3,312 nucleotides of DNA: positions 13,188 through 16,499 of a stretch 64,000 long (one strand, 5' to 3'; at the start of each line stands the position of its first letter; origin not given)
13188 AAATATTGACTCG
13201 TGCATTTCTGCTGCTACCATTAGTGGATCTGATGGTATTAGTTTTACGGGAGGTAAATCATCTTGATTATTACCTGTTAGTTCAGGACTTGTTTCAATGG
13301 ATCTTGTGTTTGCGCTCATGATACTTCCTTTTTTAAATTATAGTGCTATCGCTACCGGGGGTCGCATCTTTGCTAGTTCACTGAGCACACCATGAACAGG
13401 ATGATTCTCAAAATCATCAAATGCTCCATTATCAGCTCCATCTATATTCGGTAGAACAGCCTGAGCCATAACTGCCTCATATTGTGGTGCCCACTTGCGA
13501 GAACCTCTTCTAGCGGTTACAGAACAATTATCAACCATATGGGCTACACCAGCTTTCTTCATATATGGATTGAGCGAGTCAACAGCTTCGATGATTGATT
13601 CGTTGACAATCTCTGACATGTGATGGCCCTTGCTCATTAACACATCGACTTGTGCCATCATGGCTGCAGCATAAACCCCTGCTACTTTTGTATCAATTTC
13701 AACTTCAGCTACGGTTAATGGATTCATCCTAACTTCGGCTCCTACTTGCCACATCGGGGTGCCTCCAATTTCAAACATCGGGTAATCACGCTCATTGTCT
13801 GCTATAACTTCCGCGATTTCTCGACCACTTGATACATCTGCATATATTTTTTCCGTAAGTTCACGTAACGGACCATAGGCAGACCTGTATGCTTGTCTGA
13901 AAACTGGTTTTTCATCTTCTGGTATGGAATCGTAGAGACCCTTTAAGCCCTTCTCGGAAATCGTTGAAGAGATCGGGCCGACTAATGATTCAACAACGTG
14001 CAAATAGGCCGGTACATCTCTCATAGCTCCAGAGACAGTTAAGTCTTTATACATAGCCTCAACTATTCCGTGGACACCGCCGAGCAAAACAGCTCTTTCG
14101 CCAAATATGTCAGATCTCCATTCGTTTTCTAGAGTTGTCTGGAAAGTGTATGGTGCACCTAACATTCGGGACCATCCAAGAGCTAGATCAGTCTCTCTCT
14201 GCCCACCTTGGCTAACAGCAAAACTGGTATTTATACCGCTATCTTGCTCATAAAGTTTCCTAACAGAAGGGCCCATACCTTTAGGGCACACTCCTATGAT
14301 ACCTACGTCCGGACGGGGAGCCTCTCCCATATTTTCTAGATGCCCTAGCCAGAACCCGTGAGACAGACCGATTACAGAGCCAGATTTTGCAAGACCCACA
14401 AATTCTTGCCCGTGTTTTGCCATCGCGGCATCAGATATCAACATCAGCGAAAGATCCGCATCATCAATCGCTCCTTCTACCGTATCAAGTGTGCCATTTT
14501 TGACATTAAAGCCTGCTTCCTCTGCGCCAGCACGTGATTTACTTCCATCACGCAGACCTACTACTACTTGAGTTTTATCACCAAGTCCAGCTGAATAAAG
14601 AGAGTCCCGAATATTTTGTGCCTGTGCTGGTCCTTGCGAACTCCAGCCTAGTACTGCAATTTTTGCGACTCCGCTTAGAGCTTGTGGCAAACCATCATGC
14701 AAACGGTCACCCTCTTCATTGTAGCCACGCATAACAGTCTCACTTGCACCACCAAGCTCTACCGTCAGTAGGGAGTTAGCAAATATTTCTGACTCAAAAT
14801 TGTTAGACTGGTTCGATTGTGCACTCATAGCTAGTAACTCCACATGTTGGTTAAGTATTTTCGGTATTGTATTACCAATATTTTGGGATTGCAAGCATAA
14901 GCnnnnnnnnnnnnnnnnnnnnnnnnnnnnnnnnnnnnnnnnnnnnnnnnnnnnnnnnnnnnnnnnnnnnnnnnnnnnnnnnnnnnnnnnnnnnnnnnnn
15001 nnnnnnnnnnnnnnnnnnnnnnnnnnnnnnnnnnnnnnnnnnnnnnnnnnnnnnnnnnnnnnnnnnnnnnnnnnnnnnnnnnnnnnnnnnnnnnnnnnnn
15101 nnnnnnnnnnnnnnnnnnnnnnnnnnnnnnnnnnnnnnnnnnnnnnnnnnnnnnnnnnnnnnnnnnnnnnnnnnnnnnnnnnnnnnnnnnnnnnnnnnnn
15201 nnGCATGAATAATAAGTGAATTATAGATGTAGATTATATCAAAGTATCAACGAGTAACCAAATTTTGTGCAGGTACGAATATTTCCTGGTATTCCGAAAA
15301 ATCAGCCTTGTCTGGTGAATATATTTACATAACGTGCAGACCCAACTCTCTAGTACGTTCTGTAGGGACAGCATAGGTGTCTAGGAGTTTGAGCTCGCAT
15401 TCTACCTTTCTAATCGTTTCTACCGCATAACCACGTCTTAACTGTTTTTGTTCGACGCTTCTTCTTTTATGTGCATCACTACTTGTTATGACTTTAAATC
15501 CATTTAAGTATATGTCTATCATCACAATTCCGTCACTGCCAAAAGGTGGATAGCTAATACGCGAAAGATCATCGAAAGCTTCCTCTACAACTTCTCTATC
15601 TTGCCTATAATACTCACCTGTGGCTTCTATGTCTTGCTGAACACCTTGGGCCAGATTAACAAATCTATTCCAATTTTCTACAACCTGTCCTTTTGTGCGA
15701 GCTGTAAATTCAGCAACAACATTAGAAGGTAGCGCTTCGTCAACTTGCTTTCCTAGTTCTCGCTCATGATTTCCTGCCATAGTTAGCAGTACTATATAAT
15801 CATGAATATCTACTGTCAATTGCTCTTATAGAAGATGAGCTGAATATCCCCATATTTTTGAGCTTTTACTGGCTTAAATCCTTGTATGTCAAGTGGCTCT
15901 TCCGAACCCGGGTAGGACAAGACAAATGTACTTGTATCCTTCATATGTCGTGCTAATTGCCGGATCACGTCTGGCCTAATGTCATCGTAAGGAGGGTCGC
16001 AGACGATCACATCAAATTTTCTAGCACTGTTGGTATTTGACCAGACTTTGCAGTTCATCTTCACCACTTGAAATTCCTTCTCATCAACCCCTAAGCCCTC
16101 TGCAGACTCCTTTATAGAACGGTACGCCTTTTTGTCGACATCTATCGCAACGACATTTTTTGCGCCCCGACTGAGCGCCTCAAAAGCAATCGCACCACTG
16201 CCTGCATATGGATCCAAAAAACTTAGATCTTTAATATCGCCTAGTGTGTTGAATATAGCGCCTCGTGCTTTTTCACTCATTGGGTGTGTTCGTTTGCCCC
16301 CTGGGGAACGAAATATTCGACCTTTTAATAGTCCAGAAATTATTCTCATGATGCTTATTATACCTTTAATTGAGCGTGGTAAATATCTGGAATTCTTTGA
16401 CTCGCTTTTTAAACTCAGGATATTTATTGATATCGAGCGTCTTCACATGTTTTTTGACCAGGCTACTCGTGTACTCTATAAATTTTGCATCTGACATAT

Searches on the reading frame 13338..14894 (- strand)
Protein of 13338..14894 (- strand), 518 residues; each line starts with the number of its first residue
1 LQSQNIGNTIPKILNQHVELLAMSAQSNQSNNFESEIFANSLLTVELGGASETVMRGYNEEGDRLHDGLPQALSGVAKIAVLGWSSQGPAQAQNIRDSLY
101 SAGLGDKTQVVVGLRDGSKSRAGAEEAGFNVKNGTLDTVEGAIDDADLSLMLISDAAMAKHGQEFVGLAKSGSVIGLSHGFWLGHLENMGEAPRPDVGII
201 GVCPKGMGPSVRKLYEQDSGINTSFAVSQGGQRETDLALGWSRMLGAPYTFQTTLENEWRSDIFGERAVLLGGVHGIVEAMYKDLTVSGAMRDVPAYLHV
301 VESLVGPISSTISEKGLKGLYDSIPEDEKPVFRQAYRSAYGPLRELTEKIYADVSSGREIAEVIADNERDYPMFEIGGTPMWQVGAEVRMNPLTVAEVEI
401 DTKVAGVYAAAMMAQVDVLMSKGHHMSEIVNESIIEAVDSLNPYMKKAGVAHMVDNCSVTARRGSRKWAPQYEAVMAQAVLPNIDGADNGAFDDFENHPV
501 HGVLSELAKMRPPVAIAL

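Call 11: search_protein_families(library=pfam, proteins=[window:13338-14894:-])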
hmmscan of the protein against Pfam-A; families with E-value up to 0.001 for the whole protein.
window:13338-14894:- (518 aa): 2 families
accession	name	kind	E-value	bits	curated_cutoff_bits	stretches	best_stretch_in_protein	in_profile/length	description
PF01450.25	KARI_C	-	5.6e-35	121.2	29.1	2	256-390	2-140/144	Ketol-acid reductoisomerase, C-terminal domain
PF07991.19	KARI_N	-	2.6e-22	79.6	20.6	1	78-247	6-161/165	Acetohydroxy acid isomeroreductase, NADPH-binding domain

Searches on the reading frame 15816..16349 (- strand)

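Call 11: search_protein_families(library=pfam, proteins=[window:15816-16349:-])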
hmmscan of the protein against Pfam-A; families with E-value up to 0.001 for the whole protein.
window:15816-16349:- (177 aa): 7 families
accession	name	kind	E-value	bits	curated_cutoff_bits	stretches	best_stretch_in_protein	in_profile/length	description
PF03602.21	Cons_hypoth95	-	1e-38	133.3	24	1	1-175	1-182/182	Conserved hypothetical protein 95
PF13847.12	Methyltransf_31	-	5.3e-09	36.3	27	1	40-154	3-119/145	Methyltransferase domain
PF01170.24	UPF0020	-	1.3e-08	35.2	22.3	1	25-121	13-131/197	RMKL-like, methyltransferase domain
PF06325.19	PrmA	-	8.8e-08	32.4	22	1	43-144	164-258/296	Ribosomal protein L11 methyltransferase (PrmA)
PF05175.20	MTS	-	1.4e-06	28.5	23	1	38-138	29-124/170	Methyltransferase small domain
PF13649.12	Methyltransf_25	-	2.4e-06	28.6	27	1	45-137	2-94/97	Methyltransferase domain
PF01861.22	BpsA_C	-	4.5e-05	23.3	27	1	58-121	62-122/243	Branched-chain polyamine synthase A C-terminal domain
